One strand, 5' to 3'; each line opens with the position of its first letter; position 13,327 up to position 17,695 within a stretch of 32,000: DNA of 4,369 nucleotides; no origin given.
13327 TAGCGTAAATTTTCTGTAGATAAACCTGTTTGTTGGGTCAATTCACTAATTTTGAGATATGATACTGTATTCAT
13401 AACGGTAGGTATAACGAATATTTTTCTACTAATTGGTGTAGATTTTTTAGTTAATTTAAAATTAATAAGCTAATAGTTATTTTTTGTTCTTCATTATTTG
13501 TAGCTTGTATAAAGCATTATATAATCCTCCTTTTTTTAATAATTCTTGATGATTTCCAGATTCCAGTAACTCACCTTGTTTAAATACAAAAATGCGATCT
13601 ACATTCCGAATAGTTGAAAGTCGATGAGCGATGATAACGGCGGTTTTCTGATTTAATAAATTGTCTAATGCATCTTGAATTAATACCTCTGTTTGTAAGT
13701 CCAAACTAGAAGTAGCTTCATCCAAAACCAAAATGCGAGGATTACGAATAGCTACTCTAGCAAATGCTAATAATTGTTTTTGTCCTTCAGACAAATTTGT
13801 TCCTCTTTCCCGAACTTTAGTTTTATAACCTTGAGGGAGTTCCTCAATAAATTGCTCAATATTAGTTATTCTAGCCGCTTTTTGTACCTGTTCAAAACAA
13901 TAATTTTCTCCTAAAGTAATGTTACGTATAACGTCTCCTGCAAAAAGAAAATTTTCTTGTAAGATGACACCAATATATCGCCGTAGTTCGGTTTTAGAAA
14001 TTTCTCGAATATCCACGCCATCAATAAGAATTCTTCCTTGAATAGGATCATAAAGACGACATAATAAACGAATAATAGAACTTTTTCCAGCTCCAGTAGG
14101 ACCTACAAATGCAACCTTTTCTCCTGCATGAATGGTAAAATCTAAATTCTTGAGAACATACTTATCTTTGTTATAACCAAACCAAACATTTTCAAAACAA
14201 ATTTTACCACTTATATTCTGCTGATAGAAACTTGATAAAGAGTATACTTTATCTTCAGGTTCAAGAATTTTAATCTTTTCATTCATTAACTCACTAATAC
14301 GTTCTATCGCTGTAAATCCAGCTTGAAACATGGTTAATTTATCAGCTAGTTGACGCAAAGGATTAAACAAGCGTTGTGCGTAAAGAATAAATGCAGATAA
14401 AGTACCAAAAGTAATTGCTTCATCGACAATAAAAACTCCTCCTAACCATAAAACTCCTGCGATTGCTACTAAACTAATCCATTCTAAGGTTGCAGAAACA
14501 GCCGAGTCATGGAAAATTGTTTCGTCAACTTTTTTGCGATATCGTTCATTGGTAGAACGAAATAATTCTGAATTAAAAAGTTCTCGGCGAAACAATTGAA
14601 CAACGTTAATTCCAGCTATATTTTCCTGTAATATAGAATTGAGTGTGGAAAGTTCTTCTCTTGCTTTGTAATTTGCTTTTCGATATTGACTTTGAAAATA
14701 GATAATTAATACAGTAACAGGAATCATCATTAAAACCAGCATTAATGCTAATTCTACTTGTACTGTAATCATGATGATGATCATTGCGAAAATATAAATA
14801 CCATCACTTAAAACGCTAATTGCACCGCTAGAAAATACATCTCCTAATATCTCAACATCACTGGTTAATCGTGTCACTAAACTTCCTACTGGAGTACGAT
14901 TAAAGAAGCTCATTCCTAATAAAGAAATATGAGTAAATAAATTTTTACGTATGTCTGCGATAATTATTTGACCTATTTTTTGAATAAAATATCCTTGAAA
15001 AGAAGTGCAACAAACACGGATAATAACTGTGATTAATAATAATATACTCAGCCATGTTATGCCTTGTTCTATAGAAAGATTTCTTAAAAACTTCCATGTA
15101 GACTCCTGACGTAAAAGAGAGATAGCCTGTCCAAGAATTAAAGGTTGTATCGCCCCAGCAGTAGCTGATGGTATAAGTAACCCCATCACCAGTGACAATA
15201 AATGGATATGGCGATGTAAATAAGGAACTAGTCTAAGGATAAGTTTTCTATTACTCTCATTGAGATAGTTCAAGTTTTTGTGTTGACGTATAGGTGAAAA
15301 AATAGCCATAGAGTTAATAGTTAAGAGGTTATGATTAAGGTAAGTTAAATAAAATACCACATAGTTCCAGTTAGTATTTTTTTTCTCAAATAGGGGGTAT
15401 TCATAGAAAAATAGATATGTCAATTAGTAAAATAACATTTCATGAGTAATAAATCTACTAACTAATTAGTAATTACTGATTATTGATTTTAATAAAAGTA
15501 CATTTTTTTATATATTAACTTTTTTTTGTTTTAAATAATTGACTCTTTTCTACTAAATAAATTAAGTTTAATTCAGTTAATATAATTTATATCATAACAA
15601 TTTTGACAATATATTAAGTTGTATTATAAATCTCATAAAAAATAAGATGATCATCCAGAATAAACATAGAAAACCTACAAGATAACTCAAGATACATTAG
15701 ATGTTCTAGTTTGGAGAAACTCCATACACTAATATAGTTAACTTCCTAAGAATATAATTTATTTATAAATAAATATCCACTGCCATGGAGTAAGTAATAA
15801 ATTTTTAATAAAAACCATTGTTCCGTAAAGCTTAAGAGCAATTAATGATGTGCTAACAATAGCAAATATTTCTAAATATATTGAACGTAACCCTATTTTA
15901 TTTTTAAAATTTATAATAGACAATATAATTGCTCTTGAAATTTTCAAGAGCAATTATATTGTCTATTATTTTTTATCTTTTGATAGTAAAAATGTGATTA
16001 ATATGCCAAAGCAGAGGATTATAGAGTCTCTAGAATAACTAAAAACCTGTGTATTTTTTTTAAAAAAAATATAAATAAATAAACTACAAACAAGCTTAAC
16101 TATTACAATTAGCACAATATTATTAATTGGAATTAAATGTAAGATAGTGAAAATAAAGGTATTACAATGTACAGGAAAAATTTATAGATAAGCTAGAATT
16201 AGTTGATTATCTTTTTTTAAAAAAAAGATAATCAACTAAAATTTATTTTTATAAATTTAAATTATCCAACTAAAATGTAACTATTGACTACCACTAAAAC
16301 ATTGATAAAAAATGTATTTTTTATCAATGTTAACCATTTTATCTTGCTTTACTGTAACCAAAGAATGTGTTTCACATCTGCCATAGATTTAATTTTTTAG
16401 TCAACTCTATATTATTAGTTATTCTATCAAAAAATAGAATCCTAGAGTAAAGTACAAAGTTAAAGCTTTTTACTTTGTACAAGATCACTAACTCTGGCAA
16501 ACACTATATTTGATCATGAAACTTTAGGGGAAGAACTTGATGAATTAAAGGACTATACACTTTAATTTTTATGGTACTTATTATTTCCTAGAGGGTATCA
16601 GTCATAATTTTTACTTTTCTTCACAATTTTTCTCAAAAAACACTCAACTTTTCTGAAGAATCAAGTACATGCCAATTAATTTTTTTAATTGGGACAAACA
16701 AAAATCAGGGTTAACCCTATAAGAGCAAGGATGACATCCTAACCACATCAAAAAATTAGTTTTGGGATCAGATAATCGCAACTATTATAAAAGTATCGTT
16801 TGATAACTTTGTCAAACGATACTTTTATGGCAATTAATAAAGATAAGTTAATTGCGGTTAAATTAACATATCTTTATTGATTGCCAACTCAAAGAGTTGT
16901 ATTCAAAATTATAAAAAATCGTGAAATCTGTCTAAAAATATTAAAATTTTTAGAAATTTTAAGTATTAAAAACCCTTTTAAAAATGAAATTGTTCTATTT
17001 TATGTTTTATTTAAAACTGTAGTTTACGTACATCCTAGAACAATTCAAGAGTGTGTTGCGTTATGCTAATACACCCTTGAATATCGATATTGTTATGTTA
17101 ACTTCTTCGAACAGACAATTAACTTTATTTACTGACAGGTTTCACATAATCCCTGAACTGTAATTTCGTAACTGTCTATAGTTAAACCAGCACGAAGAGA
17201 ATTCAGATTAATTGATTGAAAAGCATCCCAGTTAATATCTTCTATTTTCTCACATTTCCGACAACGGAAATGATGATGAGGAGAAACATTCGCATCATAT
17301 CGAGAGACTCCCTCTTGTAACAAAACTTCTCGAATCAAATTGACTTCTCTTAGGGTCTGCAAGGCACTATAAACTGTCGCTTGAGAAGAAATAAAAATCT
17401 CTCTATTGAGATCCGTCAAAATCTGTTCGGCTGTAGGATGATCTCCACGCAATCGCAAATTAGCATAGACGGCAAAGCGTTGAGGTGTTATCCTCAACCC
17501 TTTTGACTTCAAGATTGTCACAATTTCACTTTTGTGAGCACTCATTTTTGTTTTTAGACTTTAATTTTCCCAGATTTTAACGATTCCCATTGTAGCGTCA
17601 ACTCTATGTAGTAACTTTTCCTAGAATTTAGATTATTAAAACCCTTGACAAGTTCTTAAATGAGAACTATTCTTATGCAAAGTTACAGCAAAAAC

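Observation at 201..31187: Excess of long, perfect, unique-sequence hairpins confined to non-coding and pseudogene DNA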

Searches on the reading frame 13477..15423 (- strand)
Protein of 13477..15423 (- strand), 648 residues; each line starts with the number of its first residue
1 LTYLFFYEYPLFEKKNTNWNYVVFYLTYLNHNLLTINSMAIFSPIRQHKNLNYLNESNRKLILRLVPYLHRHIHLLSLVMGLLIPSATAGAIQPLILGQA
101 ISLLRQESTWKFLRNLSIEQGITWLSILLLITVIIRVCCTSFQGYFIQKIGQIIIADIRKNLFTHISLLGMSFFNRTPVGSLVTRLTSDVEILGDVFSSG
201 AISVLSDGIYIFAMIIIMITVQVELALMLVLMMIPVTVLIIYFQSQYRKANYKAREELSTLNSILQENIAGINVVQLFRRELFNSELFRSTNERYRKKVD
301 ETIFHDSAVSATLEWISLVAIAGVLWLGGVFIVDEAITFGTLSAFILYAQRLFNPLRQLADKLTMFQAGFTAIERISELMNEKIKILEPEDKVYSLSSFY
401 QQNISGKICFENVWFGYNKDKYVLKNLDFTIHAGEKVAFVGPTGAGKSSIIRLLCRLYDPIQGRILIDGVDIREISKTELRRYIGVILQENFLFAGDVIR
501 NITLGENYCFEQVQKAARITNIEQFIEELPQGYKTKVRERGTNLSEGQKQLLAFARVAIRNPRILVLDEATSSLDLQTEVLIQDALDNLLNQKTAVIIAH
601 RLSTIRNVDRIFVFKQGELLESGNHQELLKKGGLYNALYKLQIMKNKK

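Call 9: find_encoding_contigs(protein=window:13477-15423:-, flank=10000, max_places=6)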
Protein window:13477-15423:- (648 aa): no gene with exactly this product is on record in the collection.

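Call 11: find_related_loci(query=window:13477-15423:-, collection=genome_contigs, flank=10000)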
Query window:13477-15423:- (648 aa) in genome_contigs; peptide patterns used: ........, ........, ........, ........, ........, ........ (x = any residue, [..] = any of these).
361 stretches matched a pattern; 316 encode a relative of the query (tblastn E <= 1e-3); the best 80 are kept; 80 distinct loci.
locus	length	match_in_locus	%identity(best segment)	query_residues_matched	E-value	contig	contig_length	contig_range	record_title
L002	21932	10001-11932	78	5-644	0e+0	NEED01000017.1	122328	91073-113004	Unicellular cyanobacterium SU2 NODE_17_length_122328_cov_73.8396_com, whole genome shotgun sequence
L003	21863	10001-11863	86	26-647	0e+0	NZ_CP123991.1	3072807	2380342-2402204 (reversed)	Cyanobacterium endosymbiont of Epithemia clementina EcSB isolate Gazos Creek chromosome, complete genome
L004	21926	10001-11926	87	5-646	0e+0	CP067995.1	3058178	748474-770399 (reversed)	MAG: cyanobacterium endosymbiont of Rhopalodia gibba isolate 17Bon1-SB chromosome, complete genome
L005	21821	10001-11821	69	38-644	0e+0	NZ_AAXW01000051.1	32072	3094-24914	Crocosphaera chwakensis CCY0110 1101676644558, whole genome shotgun sequence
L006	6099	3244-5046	65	56-648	0e+0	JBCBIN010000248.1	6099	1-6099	MAG: Cyanobacteria bacterium J06623_7 NODE_248_length_6099_cov_4.755895, whole genome shotgun sequence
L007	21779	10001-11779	66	56-644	0e+0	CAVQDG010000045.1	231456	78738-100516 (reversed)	MAG: uncultured cyanobacterium isolate MFD02581.bin.2.179 genome assembly, contig: contig_15534, whole genome shotgun se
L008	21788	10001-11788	65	56-646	0e+0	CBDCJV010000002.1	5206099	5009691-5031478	MAG: Waterburya sp. isolate 729b48fa-ff8a-4891-b9d6-8f33d3982af4 genome assembly, contig: contig_2, whole genome shotgun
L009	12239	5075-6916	64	39-644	0e+0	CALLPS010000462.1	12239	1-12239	MAG: uncultured Pleurocapsa sp. isolate H4_Bin_Bin_164_1 genome assembly, contig: c_000001492829, whole genome shotgun s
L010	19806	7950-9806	68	30-648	0e+0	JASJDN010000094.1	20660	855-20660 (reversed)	MAG: Crocosphaera sp. isolate MO_188.B44 MO_188.c_2026, whole genome shotgun sequence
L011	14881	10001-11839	64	39-648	0e+0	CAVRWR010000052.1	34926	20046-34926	MAG: uncultured cyanobacterium isolate MFD02832.bin.2.2 genome assembly, contig: contig_23479, whole genome shotgun sequ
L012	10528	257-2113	66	30-648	0e+0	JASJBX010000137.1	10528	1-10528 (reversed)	MAG: Crocosphaera sp. isolate MO_133.B10 MO_133.c_1958, whole genome shotgun sequence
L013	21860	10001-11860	62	30-646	0e+0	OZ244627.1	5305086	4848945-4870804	MAG: Waterburya sp. isolate 931cca96-b6c3-400e-9fe1-dcb443d0ee94 genome assembly, chromosome: 1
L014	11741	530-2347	69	39-644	0e+0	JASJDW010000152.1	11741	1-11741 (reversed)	MAG: Crocosphaera sp. isolate MO_192.B18 MO_192.c_1882, whole genome shotgun sequence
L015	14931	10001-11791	65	55-646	0e+0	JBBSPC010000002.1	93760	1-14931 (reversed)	MAG: Chroococcales cyanobacterium isolate LS6_sbin.46 LS6_sbin.46_K_1084483_L_93760_cov_28.5668, whole genome shotgun se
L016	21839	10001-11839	64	39-646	0e+0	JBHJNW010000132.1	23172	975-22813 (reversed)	MAG: Pleurocapsa sp. isolate al_S4C427_1 S4Ck119_641929, whole genome shotgun sequence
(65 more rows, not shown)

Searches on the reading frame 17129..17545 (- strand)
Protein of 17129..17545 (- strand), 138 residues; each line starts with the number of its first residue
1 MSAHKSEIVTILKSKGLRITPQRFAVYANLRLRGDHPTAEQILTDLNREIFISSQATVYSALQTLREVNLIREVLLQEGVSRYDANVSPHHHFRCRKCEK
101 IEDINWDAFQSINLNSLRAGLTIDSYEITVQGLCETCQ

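Call 46: search_protein_families(library=pfam, proteins=[window:17129-17545:-], max_evalue=0.01)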
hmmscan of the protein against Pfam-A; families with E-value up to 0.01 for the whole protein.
window:17129-17545:- (138 aa): 1 family
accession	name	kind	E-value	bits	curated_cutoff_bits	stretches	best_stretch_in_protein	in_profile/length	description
PF01475.25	FUR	-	1.4e-22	80.5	23.1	1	15-130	2-120/121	Ferric uptake regulator family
